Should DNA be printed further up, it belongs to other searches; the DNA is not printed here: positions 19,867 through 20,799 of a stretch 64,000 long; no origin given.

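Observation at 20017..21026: Acidic collagen-like GXY x20 lipoprotein divergent from a tandem tRNA-Ser pair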

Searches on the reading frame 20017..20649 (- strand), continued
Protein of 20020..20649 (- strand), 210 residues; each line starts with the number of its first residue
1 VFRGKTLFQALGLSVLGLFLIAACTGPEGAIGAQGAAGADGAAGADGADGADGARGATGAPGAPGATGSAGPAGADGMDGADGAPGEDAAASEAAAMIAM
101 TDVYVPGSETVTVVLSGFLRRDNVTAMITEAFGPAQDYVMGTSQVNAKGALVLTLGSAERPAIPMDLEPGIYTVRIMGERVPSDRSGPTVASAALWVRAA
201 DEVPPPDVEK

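Call 52: find_encoding_contigs(protein=P0034, flank=5000, max_places=2)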
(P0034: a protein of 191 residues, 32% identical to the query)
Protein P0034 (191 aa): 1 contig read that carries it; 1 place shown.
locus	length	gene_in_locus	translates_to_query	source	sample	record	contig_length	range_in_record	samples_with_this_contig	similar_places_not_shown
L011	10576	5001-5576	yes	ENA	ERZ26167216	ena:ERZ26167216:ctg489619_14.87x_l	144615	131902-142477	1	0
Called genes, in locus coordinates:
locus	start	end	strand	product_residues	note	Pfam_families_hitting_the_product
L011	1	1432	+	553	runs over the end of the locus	PF00072:Response_reg, PF00462:Glutaredoxin (faint), PF07992:Pyr_redox_2, PF13738:Pyr_redox_3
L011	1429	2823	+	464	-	PF00027:cNMP_binding, PF02518:HATPase_c, PF14501:HATPase_c_5 (weak)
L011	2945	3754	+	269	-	PF00753:Lactamase_B (weak), PF12706:Lactamase_B_2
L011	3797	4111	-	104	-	-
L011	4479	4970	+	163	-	-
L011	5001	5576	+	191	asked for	PF01391:Collagen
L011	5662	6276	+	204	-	-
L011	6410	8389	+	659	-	PF01406:tRNA-synt_1e (faint), PF00133:tRNA-synt_1, PF09334:tRNA-synt_1g, PF19303:Anticodon_3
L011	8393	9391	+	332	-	PF00348:polyprenyl_synt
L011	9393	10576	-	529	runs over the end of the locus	PF07969:Amidohydro_3, PF01979:Amidohydro_1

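Call 53: find_encoding_contigs(protein=P0079, flank=5000, max_places=2)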
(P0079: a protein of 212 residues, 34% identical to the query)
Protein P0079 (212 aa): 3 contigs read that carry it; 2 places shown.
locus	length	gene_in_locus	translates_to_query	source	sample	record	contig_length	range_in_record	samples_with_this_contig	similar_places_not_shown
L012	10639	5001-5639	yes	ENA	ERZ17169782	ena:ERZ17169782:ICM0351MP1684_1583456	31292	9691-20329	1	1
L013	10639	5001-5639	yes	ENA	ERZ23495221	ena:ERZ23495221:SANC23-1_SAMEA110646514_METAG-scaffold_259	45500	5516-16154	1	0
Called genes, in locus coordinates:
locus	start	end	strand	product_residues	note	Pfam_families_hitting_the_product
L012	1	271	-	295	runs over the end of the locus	PF00701:DHDPS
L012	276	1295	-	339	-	PF01118:Semialdhyde_dh, PF02774:Semialdhyde_dhC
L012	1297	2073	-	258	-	PF01113:DapB_N, PF05173:DapB_C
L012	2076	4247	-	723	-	PF01138:RNase_PH, PF03725:RNase_PH_C, PF03726:PNPase, PF01138:RNase_PH, PF00013:KH_1, PF00575:S1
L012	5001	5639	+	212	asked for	PF01391:Collagen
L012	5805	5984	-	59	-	-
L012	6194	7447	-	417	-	PF00571:CBS (weak), PF03471:CorC_HlyC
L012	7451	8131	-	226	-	PF25084:LbH_EIF2B (faint), PF25087:GMPPB_C, PF00132:Hexapep, PF14602:Hexapep_2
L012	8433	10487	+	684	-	PF01751:Toprim, PF01131:Topoisom_bac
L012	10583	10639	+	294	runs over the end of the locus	PF02899:Phage_int_SAM_1 (weak), PF00589:Phage_integrase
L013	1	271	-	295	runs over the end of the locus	PF00701:DHDPS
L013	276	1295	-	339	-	PF01118:Semialdhyde_dh, PF02774:Semialdhyde_dhC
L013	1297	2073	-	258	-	PF01113:DapB_N, PF05173:DapB_C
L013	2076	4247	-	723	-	PF01138:RNase_PH, PF03725:RNase_PH_C, PF03726:PNPase, PF01138:RNase_PH, PF00013:KH_1, PF00575:S1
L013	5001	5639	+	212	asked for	PF01391:Collagen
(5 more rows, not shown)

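Call 62: fold_search(model_id=the predicted structure, library=viral)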
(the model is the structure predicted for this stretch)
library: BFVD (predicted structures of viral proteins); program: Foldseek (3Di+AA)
matches with E <= 10: 608; with E <= 0.001: 0
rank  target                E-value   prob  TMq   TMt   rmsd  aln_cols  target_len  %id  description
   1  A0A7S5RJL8            1.3e-03  1.00  0.33  0.35   5.2       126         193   12  (no name in the UniProt tables at hand)
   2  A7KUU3                1.4e-03  1.00  0.30  0.37   4.2       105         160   13  (no name in the UniProt tables at hand)
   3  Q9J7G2                1.7e-03  0.99  0.28  0.24  35.8       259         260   13  Glycoprotein C (Fragment) [Suid herpesvirus 1]
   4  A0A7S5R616            2.1e-03  1.00  0.37  0.11   7.6       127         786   16  (no name in the UniProt tables at hand)
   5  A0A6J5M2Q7            3.0e-03  1.00  0.35  0.55   3.7       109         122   15  Uncharacterized protein [uncultured Caudovirales phage]
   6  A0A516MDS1            4.1e-03  1.00  0.31  0.41   4.9       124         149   14  (no name in the UniProt tables at hand)
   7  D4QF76                4.8e-03  1.00  0.29  0.30   9.0       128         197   14  Uncharacterized protein [Aeropyrum pernix bacilliform virus 1 (isolate -/Japan/Tanaka/2005)]
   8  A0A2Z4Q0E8            5.1e-03  0.75  0.19  0.09  26.6       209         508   14  (no name in the UniProt tables at hand)
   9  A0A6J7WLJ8            5.3e-03  1.00  0.34  0.14   5.1       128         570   11  Tip attachment protein J [uncultured Caudovirales phage]
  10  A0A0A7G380            5.3e-03  0.98  0.29  0.26  17.2       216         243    9  Glycoprotein C (Fragment) [Canid alphaherpesvirus 1]
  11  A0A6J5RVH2            5.3e-03  0.89  0.20  0.18  14.0       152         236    8  Uncharacterized protein [uncultured Caudovirales phage]
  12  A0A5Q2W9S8            5.6e-03  0.99  0.28  0.16   7.7       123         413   13  (no name in the UniProt tables at hand)
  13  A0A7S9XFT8            6.0e-03  1.00  0.29  0.29   4.1        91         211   12  Uncharacterized protein [Virus NIOZ-UU159]
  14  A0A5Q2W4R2            6.0e-03  1.00  0.33  0.26   5.5       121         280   10  (no name in the UniProt tables at hand)
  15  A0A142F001            7.0e-03  0.98  0.26  0.43  10.6       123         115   14  (no name in the UniProt tables at hand)
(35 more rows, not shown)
